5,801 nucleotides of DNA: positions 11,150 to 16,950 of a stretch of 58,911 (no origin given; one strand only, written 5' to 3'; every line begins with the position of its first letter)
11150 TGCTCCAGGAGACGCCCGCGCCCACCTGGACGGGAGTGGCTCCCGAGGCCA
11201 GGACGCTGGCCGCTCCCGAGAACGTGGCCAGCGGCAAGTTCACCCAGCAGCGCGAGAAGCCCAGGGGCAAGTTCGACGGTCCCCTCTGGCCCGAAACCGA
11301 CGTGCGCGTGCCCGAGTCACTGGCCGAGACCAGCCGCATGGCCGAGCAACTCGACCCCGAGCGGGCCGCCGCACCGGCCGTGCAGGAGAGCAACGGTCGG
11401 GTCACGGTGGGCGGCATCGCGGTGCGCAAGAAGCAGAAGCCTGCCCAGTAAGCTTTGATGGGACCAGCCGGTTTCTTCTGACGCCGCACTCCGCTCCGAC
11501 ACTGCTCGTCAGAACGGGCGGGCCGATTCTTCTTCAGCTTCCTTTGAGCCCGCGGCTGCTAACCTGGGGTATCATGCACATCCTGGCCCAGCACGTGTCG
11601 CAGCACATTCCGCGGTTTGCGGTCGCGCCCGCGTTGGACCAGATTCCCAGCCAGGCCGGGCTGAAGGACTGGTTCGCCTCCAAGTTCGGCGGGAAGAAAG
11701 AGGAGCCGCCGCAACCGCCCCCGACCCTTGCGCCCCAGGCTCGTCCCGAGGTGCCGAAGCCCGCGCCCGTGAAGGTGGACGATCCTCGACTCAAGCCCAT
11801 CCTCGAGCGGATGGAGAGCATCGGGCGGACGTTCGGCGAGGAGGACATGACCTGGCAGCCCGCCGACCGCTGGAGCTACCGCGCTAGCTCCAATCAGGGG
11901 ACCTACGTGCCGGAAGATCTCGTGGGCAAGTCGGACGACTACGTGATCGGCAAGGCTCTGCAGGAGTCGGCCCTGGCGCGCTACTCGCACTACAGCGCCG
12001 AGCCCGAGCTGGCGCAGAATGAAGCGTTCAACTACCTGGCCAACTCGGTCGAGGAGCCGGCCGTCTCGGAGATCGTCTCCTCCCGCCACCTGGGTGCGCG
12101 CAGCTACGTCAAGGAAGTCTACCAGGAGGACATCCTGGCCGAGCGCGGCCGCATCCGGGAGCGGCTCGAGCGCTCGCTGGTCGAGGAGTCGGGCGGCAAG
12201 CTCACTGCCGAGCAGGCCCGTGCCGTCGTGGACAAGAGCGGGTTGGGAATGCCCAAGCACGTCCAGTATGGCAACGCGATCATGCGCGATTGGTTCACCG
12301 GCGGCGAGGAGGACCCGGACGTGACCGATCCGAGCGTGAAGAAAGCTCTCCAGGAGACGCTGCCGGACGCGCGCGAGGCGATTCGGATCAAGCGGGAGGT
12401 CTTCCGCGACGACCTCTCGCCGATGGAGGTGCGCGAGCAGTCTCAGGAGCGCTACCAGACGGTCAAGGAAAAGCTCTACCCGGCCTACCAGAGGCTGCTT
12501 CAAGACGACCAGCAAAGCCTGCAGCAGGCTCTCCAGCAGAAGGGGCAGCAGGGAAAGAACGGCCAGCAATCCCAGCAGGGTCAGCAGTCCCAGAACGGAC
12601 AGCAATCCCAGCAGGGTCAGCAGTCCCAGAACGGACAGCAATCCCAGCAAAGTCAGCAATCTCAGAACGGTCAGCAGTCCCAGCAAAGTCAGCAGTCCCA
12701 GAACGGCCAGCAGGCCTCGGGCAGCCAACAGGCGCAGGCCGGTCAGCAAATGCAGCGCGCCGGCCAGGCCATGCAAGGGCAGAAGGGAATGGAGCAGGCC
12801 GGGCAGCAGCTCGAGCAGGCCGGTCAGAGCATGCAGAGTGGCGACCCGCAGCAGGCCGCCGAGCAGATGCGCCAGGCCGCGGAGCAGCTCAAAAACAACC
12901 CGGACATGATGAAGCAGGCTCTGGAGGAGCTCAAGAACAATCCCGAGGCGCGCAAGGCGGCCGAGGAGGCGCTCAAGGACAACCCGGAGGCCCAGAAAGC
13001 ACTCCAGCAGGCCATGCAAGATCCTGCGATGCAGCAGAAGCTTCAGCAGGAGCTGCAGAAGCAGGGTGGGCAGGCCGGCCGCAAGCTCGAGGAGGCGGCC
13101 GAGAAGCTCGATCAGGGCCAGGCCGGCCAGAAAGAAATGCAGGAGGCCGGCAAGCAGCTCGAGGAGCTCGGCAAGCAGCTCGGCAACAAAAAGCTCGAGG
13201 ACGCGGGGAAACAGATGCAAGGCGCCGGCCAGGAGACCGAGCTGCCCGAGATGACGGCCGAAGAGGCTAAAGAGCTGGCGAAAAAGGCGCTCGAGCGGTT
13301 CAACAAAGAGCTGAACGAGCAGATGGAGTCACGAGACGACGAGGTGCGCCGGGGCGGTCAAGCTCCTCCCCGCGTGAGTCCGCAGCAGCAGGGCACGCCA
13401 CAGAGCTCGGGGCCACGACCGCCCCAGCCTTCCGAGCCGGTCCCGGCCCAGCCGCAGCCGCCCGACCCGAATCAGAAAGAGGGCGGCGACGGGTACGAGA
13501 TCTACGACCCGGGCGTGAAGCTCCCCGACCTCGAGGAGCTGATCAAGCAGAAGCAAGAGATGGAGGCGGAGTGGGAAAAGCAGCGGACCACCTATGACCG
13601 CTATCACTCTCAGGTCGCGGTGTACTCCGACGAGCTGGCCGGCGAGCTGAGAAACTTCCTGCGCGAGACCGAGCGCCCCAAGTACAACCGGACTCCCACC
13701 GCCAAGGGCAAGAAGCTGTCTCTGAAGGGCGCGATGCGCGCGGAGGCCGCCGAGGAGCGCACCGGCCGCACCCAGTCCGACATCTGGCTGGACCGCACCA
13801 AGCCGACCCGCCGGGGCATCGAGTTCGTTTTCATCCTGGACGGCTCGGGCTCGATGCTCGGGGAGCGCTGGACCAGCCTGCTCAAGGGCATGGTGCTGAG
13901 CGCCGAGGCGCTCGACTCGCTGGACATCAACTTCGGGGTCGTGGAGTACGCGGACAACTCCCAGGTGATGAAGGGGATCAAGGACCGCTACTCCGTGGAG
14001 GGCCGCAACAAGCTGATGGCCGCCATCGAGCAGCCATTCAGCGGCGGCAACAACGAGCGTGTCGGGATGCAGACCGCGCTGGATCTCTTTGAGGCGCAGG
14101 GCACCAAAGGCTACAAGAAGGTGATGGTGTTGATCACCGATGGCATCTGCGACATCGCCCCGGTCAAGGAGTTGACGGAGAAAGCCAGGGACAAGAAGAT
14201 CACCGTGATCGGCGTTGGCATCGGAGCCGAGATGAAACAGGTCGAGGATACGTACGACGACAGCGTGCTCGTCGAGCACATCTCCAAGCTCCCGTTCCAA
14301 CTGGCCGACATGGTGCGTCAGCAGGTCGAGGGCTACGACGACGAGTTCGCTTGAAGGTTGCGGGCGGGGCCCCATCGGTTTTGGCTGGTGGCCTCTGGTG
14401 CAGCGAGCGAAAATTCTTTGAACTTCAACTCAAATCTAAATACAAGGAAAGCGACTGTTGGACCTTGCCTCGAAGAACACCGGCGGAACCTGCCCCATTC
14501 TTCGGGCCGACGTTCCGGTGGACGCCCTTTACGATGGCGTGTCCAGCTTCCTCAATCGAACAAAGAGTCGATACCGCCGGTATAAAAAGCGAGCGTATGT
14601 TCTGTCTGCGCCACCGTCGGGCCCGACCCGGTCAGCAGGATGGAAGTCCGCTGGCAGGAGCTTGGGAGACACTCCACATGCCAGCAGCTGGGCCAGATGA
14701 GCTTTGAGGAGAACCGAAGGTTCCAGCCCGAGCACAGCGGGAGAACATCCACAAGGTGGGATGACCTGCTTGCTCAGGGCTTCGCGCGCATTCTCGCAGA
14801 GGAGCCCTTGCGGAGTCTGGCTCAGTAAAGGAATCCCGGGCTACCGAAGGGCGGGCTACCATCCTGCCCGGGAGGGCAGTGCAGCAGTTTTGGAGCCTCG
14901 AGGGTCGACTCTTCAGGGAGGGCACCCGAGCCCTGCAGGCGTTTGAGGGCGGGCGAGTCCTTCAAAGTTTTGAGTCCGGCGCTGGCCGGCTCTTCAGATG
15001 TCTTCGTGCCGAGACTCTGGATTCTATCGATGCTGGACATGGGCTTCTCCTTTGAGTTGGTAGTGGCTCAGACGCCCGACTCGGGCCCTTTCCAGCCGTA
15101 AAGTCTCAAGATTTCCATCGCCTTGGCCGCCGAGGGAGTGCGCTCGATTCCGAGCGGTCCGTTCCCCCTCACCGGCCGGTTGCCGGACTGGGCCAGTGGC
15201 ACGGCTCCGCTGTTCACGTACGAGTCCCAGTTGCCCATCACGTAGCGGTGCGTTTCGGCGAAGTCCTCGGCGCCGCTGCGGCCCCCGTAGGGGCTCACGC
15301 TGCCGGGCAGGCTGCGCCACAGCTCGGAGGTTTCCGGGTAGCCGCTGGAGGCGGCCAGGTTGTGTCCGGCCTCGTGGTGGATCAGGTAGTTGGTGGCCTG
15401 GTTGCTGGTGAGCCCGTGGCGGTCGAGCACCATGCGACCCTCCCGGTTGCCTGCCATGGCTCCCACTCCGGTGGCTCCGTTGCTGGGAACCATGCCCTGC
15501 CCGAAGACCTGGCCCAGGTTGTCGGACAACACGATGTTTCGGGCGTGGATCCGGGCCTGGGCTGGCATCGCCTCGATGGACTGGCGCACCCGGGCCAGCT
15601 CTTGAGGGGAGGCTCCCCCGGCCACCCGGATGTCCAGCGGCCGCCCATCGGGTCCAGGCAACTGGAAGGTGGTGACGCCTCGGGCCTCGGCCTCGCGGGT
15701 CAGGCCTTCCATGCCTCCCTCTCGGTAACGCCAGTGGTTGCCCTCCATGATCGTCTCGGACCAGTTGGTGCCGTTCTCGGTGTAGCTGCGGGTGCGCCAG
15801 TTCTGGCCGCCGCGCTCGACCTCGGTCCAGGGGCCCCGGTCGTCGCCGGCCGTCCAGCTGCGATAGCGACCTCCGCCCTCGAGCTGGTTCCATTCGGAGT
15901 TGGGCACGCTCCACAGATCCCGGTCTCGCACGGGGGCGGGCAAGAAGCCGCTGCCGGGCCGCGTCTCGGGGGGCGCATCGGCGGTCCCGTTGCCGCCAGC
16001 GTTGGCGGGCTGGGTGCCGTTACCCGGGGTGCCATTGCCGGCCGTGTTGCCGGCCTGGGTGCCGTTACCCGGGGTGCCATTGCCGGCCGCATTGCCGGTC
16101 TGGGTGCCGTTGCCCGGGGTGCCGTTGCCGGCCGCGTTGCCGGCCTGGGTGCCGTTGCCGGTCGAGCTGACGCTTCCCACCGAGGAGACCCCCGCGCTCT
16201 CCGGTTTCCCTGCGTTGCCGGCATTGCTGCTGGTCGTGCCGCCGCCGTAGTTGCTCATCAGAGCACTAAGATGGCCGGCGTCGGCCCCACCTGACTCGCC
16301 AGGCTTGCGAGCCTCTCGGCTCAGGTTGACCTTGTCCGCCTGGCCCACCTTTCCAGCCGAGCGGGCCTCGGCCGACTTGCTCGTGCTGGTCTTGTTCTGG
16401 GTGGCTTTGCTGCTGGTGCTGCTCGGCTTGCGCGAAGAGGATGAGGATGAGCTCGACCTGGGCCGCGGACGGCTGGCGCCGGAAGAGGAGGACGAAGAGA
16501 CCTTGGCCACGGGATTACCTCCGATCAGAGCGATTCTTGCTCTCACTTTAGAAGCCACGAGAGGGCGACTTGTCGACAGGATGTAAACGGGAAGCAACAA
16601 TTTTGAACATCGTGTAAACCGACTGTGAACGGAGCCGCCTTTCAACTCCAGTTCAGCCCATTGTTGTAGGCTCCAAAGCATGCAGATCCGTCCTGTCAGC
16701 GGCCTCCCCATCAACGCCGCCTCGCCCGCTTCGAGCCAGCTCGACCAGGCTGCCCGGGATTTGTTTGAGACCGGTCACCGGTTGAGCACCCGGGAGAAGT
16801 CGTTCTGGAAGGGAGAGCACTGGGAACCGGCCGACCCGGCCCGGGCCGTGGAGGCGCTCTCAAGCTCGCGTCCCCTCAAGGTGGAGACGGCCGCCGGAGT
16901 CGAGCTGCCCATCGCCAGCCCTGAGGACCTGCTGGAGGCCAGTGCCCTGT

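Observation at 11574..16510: Convergent pair of low-complexity secreted-type proteins: a Q-rich VWA protein and an NG(T)-rich HExxH metallopeptidase-like protein, each with perfect coding tandem repeats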

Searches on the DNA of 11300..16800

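Call 69: search_rna_families(source=window, start=11300, end=16800, threshold=evalue, max_evalue=1)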
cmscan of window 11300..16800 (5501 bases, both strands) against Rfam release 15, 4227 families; matches with E-value up to 1: 1.
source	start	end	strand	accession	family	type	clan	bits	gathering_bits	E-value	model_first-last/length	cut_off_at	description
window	14890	14965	+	RF03135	L4-Archaeoglobi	Cis-reg; leader;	-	22.6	34.5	0.74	1-85/85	no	L4-Archaeoglobi ribosomal protein leades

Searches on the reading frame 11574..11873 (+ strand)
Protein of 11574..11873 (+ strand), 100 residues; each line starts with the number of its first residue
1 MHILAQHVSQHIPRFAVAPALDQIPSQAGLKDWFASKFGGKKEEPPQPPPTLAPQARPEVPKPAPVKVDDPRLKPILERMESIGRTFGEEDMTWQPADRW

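Call 89: search_protein_families(library=pfam, proteins=[window:11574-11873:+], max_evalue=10)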
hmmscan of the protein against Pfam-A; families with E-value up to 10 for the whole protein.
window:11574-11873:+ (100 aa): 1 family
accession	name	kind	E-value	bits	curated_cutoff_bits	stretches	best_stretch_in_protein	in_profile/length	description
PF18107.7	HTH_ABP1_N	-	0.16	12.1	22.5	1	22-40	21-39/61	Fission yeast centromere protein N-terminal domain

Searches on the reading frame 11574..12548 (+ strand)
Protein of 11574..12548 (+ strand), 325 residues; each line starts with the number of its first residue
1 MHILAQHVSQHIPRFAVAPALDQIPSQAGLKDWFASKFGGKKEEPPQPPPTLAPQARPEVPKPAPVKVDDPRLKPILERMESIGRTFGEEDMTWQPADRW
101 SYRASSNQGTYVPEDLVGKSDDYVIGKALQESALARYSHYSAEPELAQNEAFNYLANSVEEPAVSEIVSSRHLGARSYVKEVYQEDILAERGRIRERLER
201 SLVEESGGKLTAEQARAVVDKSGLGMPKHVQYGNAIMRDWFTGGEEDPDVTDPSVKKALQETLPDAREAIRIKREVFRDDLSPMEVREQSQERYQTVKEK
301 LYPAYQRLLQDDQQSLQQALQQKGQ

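Call 78: predict_structure(protein=window:11574-12548:+)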
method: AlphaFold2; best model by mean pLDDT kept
length: 325 residues; sequences in the alignment: 1
mean_pLDDT: 55.0   pTM: 0.41
mean pLDDT of the five models: 55.0, 54.3, 53.4, 48.6, 48.5
residues with pLDDT >= 90: 0; 70-90: 71; 50-70: 105; < 50: 149
segments of 3 or more residues with pLDDT < 50: 1-9, 11-25, 27-30, 43-46, 52-70, 86-88, 90-124, 137-150, 155-188, 276-278
pLDDT, mean of each block of 10 residues (from residue 1): 38 41 46 52 47 42 41 54 50 42 40 43 50 49 46 48 42 39 48 66 76 73 66 72 69 86 75 53 56 63 76 71 56
secondary structure, 60 per line:
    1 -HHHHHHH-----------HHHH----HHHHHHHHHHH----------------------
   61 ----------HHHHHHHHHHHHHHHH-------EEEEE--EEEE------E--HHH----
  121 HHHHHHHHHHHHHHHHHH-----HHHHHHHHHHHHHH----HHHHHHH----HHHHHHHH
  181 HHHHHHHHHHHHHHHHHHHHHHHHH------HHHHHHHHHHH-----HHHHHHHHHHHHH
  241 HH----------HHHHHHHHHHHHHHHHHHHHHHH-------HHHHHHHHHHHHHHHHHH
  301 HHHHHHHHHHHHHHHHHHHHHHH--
elements in order: H2-8 H20-23 H28-38 H71-86 E94-98 E101-104 H121-138 H144-157 H162-168 H173-205 H212-222 H228-242 H253-275 H283-323

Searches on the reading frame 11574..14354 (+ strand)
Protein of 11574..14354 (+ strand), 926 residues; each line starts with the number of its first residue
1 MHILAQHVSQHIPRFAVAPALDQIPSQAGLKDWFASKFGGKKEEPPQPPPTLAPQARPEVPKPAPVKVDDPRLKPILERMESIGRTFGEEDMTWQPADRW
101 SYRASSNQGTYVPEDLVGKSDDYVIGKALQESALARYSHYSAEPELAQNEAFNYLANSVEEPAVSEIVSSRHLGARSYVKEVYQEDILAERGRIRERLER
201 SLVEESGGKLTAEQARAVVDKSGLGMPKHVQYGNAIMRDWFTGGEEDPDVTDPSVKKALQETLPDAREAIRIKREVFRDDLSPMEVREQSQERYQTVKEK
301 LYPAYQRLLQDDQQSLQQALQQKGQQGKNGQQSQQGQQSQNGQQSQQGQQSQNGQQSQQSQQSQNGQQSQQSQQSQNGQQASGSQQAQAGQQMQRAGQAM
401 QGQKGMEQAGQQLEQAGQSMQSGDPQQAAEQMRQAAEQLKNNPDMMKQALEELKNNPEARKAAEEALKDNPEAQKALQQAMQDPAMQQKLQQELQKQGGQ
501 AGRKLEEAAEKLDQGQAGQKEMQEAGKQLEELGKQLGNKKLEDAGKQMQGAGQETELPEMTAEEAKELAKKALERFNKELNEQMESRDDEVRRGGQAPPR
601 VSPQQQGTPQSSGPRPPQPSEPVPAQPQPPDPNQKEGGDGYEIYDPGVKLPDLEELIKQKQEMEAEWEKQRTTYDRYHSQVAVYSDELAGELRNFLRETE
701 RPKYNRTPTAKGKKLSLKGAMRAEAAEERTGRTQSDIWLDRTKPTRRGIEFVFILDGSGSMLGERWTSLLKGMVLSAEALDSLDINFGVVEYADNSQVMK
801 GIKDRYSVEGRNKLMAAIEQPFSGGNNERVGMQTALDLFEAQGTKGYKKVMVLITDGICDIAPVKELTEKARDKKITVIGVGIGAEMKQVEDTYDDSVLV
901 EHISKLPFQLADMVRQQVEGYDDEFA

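Call 7: search_protein_families(library=pfam, proteins=[window:11574-14354:+], max_evalue=0.1)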
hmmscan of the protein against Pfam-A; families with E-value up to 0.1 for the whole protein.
window:11574-14354:+ (926 aa): 6 families
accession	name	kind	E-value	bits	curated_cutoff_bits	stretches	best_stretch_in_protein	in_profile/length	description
PF00092.34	VWA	-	3e-15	57.3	23.8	1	752-886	3-142/174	von Willebrand factor type A domain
PF13519.12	VWA_2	-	8.9e-09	36.4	27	1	752-857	2-106/107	von Willebrand factor type A domain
PF13428.12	TPR_14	-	0.00091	20.1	23.5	0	448-479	9-40/44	Tetratricopeptide repeat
PF20121.4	DUF6511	-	0.003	18.4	28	1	541-590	16-66/69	Family of unknown function (DUF6511)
PF05762.20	VWA_CoxE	-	0.0094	15.8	26.4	1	689-772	2-82/222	VWA domain containing CoxE-like protein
PF13432.12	TPR_16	-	0.01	16.7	32.7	0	449-476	6-33/65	Tetratricopeptide repeat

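Call 8: search_protein_families(library=ncbifam, proteins=[window:11574-14354:+], max_evalue=0.1)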
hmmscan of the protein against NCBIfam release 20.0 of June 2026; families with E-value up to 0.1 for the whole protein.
window:11574-14354:+ (926 aa): 4 families
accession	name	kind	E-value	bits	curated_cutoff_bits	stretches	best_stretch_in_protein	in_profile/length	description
TIGR02442.1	Cob-chelat-sub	hypoth_equivalog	2.9e-05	22.7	779.45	1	587-871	321-596/641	putative cobaltochelatase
NF038329.2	gly_rich_SclB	equivalog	0.00011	21.2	325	1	256-427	51-220/442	LPXTG-anchored collagen-like adhesin Scl2/SclB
NF047508.1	VWA_BatA_Lepto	exception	0.0017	17.5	380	1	836-896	179-241/315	VWA domain-containing protein BatA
NF053879.1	RNAPolSigSigVBac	equivalog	0.03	14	190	0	249-309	95-152/160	RNA polymerase sigma factor SigV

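Call 51: search_protein_families(library=padloc, proteins=[window:11574-14354:+], max_evalue=0.01)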
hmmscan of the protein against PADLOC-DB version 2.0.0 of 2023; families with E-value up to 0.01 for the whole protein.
window:11574-14354:+ (926 aa): 0 families

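Call 52: search_solved_structures(query=window:11574-14354:+, max_evalue=0.01)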
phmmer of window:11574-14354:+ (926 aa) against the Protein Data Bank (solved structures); distinct sequences matched with E-value up to 0.01: 10.
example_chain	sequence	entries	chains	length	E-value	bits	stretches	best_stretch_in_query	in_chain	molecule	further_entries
1qc5_B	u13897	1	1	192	0.00092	20.9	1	749-883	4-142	PROTEIN (ALPHA1 BETA1 INTEGRIN)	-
2m32_A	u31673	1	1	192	0.00093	20.9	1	749-883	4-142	Integrin alpha-1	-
2b2x_A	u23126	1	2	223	0.0011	20.6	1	749-883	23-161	Integrin alpha-1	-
1mhp_A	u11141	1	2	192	0.0011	20.6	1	749-883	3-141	integrin alpha 1, (RESIDUES 169-360)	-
5hgj_A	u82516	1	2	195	0.0013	20.5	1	749-883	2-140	Integrin alpha-1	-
4a0q_A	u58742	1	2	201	0.0013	20.4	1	749-883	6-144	INTEGRIN ALPHA-1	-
1qc5_A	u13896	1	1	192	0.0014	20.3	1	749-883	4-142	PROTEIN (ALPHA1 BETA1 INTEGRIN)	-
1pt6_A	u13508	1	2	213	0.0019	19.9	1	749-883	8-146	Integrin alpha-1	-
1ck4_A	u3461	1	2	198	0.002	19.8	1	749-883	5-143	INTEGRIN ALPHA-1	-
1qcy_A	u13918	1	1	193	0.0026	19.4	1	749-883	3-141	I-DOMAIN OF INTEGRIN ALPHA1BETA1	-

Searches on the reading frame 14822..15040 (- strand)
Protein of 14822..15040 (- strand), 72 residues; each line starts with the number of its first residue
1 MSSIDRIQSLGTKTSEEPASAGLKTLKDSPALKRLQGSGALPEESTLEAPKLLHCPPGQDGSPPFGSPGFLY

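Call 7: search_protein_families(library=pfam, proteins=[window:14822-15040:-], max_evalue=0.1)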
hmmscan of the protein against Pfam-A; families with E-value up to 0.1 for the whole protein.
window:14822-15040:- (72 aa): 0 families

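Call 8: search_protein_families(library=ncbifam, proteins=[window:14822-15040:-], max_evalue=0.1)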
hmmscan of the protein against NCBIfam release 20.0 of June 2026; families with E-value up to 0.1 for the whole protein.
window:14822-15040:- (72 aa): 0 families

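Call 51: search_protein_families(library=padloc, proteins=[window:14822-15040:-], max_evalue=0.01)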
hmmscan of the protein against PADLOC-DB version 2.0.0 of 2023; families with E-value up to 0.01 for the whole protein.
window:14822-15040:- (72 aa): 0 families

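Call 64: find_homologous_proteins(query=window:14822-15040:-, max_evalue=0.01)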
Query window:14822-15040:- (72 aa): 4 proteins with E <= 0.01 among 4 candidates.
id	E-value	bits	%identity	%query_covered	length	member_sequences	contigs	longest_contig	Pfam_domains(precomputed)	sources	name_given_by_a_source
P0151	2.1e-39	150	100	100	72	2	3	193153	-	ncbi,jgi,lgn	ncbi:MAG: hypothetical protein AMXMBFR33_09920 [Candidatus Xenobia bacterium]|jgi:hypothetical prote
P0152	2.2e-30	122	83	100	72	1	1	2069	-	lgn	-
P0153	4.3e-18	83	63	97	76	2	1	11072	-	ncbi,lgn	-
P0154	1.6e-16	78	59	97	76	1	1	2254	-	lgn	-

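Call 65: find_encoding_contigs(protein=P0152, flank=3000, max_places=4)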
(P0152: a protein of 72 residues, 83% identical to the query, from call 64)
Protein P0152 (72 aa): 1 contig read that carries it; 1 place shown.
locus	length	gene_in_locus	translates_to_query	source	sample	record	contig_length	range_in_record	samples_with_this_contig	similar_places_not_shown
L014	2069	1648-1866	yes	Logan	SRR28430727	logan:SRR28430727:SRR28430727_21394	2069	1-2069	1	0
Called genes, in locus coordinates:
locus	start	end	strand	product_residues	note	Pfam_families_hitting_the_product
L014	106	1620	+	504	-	-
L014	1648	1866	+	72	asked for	-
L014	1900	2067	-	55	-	?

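Call 66: find_encoding_contigs(protein=P0151, flank=6000, max_places=6)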
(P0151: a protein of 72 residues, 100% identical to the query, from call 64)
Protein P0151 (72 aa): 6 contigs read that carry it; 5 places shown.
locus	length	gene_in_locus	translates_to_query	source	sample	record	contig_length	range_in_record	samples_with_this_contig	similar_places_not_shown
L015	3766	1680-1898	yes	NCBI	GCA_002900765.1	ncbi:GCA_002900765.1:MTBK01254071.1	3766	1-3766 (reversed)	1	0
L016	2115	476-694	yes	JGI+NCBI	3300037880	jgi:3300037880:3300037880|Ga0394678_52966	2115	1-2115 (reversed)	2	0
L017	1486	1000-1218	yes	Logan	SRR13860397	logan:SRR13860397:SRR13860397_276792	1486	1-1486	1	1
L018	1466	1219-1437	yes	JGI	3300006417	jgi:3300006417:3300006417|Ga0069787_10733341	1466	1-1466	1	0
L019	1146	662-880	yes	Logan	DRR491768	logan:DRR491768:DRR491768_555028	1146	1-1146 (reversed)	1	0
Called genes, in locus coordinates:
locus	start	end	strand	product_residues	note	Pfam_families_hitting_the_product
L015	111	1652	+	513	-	-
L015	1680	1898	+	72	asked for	-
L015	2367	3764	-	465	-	?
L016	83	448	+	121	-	-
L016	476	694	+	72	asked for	-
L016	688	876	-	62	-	-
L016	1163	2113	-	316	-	?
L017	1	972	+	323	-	?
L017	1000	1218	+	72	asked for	-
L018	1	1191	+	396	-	?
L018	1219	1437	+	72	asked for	-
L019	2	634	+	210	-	?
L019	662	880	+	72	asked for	-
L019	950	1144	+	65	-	?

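Call 89: search_protein_families(library=pfam, proteins=[window:14822-15040:-], max_evalue=10)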
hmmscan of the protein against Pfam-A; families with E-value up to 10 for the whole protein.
window:14822-15040:- (72 aa): 0 families
